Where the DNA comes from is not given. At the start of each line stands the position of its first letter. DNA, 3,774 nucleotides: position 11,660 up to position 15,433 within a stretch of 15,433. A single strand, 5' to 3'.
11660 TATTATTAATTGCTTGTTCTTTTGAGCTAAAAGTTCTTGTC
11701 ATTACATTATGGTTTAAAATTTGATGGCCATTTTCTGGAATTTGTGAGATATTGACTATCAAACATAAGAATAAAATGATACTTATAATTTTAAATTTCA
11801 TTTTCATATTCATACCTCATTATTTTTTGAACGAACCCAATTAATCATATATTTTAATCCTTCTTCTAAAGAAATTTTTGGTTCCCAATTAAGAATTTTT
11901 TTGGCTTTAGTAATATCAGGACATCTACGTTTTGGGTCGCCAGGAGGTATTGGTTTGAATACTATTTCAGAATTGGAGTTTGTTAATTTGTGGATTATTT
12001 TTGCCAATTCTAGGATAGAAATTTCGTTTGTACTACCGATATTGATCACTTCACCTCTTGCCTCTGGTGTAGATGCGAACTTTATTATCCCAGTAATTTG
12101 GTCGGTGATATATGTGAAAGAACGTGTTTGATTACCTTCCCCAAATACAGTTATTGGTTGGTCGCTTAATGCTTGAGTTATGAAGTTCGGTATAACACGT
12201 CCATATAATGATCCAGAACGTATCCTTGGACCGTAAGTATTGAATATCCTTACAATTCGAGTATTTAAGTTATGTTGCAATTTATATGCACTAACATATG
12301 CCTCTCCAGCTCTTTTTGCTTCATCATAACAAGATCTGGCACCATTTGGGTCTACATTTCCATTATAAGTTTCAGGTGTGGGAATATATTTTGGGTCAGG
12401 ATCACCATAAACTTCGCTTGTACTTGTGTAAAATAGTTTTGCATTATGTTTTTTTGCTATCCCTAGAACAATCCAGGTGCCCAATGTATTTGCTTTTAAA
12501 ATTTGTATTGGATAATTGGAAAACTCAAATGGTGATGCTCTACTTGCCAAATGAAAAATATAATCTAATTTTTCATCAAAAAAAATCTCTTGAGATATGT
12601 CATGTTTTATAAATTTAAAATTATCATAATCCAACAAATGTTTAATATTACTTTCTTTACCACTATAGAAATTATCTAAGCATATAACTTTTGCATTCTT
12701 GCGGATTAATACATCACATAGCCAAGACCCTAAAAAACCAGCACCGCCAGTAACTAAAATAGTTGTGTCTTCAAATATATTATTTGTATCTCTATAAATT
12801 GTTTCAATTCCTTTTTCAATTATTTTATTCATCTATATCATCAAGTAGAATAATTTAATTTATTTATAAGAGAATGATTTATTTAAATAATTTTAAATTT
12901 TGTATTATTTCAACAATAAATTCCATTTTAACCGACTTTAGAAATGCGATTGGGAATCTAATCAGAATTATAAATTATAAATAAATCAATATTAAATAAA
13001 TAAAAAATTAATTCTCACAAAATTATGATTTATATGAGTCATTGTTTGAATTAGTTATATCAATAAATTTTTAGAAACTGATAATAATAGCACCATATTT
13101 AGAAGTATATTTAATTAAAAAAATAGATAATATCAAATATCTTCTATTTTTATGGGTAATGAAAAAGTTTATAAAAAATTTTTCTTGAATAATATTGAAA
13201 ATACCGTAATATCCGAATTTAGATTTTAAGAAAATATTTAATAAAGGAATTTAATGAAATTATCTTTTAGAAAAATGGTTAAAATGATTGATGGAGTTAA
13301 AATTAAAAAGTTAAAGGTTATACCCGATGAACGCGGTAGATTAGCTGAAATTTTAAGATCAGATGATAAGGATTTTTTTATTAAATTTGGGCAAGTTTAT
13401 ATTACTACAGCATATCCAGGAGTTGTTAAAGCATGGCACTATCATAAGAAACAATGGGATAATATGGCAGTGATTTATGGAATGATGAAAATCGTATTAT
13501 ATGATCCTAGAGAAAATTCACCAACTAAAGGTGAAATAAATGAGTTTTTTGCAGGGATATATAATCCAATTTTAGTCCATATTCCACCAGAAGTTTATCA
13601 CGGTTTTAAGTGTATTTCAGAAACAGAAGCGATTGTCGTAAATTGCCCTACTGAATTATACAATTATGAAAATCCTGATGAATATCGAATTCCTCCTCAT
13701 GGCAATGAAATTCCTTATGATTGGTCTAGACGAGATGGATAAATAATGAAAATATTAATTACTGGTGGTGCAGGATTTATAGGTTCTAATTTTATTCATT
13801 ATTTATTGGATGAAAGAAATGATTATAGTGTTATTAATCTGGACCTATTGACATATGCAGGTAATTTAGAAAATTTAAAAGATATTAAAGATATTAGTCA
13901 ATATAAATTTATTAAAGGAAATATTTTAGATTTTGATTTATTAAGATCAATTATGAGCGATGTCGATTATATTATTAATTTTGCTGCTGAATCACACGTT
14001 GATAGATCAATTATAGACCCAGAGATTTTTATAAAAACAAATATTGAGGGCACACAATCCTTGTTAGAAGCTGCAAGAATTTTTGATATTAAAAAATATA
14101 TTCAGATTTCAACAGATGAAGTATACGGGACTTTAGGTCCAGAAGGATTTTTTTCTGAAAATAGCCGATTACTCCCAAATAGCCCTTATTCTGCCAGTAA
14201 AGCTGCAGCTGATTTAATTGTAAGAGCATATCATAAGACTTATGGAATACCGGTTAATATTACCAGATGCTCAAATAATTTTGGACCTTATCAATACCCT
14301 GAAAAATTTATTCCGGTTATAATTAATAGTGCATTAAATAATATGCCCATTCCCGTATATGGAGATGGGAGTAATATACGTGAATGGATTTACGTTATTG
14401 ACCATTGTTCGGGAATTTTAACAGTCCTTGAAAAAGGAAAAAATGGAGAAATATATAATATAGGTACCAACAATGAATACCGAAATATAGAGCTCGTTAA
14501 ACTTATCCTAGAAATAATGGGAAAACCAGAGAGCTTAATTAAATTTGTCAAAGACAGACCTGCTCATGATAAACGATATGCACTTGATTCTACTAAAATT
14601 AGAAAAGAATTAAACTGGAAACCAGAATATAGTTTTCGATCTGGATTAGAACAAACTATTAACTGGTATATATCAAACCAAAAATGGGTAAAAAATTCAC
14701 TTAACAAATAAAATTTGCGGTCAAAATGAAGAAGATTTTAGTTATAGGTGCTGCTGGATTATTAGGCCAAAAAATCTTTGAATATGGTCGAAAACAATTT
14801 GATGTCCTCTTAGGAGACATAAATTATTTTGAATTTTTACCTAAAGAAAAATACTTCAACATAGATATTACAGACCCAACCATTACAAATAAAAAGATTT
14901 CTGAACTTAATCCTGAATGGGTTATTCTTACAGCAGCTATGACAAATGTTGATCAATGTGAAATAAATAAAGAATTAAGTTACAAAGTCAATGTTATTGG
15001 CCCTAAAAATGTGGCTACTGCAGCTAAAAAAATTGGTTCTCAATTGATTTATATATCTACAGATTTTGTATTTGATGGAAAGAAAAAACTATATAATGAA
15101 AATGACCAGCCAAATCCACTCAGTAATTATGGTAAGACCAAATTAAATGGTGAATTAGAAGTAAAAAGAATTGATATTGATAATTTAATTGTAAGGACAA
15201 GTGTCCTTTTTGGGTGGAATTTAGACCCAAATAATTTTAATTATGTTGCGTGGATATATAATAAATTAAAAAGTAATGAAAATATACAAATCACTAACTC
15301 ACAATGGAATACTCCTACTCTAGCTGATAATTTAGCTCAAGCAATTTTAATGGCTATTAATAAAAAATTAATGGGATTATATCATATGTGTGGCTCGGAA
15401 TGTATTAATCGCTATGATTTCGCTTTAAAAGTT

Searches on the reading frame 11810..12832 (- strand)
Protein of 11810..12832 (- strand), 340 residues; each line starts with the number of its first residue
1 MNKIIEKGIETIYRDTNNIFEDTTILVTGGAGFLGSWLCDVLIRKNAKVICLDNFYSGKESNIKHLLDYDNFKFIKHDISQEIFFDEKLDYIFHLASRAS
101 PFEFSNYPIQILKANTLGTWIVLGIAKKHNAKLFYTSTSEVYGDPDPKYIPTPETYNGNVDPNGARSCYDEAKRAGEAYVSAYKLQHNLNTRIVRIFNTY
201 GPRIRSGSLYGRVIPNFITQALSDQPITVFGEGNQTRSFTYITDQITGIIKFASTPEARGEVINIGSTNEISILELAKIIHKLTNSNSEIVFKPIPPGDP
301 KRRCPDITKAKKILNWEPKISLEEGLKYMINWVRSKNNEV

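Call 12: search_protein_families(library=pfam, proteins=[window:11810-12832:-])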
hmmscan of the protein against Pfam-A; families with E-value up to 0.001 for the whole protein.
window:11810-12832:- (340 aa): 6 families
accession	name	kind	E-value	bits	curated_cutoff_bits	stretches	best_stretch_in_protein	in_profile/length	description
PF01370.27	Epimerase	-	1e-52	179.4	20.9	1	25-266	1-240/240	NAD dependent epimerase/dehydratase family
PF16363.11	GDP_Man_Dehyd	-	4.6e-51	174.7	27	1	26-329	1-332/332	GDP-mannose 4,6 dehydratase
PF01073.25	3Beta_HSD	-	1.4e-12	47.7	22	1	26-241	1-217/280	3-beta hydroxysteroid dehydrogenase/isomerase family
PF02719.21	Polysacc_synt_2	-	1.2e-11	44.8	20.2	1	25-134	1-123/293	Polysaccharide biosynthesis protein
PF04321.23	RmlD_sub_bind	-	2.8e-10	40.2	27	1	24-289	2-236/287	RmlD substrate binding domain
PF07993.18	NAD_binding_4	-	9.8e-10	38.5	20.1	1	87-201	87-209/258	Male sterility protein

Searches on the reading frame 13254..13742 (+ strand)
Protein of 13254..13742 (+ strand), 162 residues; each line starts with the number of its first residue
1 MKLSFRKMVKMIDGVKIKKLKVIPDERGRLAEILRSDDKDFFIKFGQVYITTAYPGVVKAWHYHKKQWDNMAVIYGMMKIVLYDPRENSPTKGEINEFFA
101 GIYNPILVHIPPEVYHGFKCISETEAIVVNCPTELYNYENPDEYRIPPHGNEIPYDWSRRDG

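Call 12: search_protein_families(library=pfam, proteins=[window:13254-13742:+])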
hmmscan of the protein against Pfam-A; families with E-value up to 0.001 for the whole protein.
window:13254-13742:+ (162 aa): 3 families
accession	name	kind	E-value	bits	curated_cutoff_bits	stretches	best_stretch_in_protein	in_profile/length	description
PF00908.23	dTDP_sugar_isom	-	9.9e-13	48.6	27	1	12-157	4-152/168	dTDP-4-dehydrorhamnose 3,5-epimerase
PF14667.12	Polysacc_synt_C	-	2.4e-12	47.4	28.7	1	25-144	3-111/111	Polysaccharide biosynthesis C-terminal domain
PF05523.17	FdtA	-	0.00028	21.1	23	1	14-103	2-88/131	WxcM-like, C-terminal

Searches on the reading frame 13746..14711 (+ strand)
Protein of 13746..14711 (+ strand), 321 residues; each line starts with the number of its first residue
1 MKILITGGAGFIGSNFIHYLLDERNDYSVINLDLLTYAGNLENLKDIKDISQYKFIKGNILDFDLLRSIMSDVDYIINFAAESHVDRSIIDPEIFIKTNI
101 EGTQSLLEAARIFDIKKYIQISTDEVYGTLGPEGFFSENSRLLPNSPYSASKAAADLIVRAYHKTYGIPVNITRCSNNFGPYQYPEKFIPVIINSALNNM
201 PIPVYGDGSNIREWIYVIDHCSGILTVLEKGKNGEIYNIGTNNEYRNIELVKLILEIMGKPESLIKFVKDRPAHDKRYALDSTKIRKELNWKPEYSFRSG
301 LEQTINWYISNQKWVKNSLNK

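Call 12: search_protein_families(library=pfam, proteins=[window:13746-14711:+])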
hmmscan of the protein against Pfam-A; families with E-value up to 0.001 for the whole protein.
window:13746-14711:+ (321 aa): 7 families
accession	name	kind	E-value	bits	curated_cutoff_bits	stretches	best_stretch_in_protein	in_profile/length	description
PF16363.11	GDP_Man_Dehyd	-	1.8e-83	281.2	27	1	4-304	1-332/332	GDP-mannose 4,6 dehydratase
PF01370.27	Epimerase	-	5.4e-68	229.4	20.9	1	3-240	1-240/240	NAD dependent epimerase/dehydratase family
PF01073.25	3Beta_HSD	-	6.9e-21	74.9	22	1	4-217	1-218/280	3-beta hydroxysteroid dehydrogenase/isomerase family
PF02719.21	Polysacc_synt_2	-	2.4e-17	63.5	20.2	1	3-262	1-255/293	Polysaccharide biosynthesis protein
PF04321.23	RmlD_sub_bind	-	2.3e-16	60.2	27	1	1-306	1-283/287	RmlD substrate binding domain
PF07993.18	NAD_binding_4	-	4.6e-15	55.9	20.1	1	5-177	1-206/258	Male sterility protein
PF13460.12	NAD_binding_10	-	1.1e-07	32.3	27.2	1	7-163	1-135/184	NAD(P)H-binding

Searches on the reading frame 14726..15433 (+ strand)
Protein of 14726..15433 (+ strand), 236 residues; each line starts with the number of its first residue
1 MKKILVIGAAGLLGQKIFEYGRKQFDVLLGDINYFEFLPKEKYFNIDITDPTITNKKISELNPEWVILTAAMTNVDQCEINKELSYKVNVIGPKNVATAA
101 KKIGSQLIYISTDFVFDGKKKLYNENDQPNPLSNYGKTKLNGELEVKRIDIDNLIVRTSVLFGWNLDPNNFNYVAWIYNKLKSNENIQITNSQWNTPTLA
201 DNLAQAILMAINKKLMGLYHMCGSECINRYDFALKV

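Call 12: search_protein_families(library=pfam, proteins=[window:14726-15433:+])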
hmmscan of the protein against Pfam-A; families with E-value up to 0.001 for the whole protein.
window:14726-15433:+ (236 aa): 6 families
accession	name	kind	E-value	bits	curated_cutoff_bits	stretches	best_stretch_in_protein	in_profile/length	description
PF04321.23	RmlD_sub_bind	-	4.6e-58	197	27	1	3-236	2-227/287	RmlD substrate binding domain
PF01370.27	Epimerase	-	7.2e-20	71.9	20.9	1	4-213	1-227/240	NAD dependent epimerase/dehydratase family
PF16363.11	GDP_Man_Dehyd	-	2.8e-08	34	27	1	42-148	55-166/332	GDP-mannose 4,6 dehydratase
PF02719.21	Polysacc_synt_2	-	3.4e-08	33.5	20.2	1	47-114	62-130/293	Polysaccharide biosynthesis protein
PF01073.25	3Beta_HSD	-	5.4e-08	32.6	22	1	5-212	1-230/280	3-beta hydroxysteroid dehydrogenase/isomerase family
PF07993.18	NAD_binding_4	-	0.00015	21.4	20.1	1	64-163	90-209/258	Male sterility protein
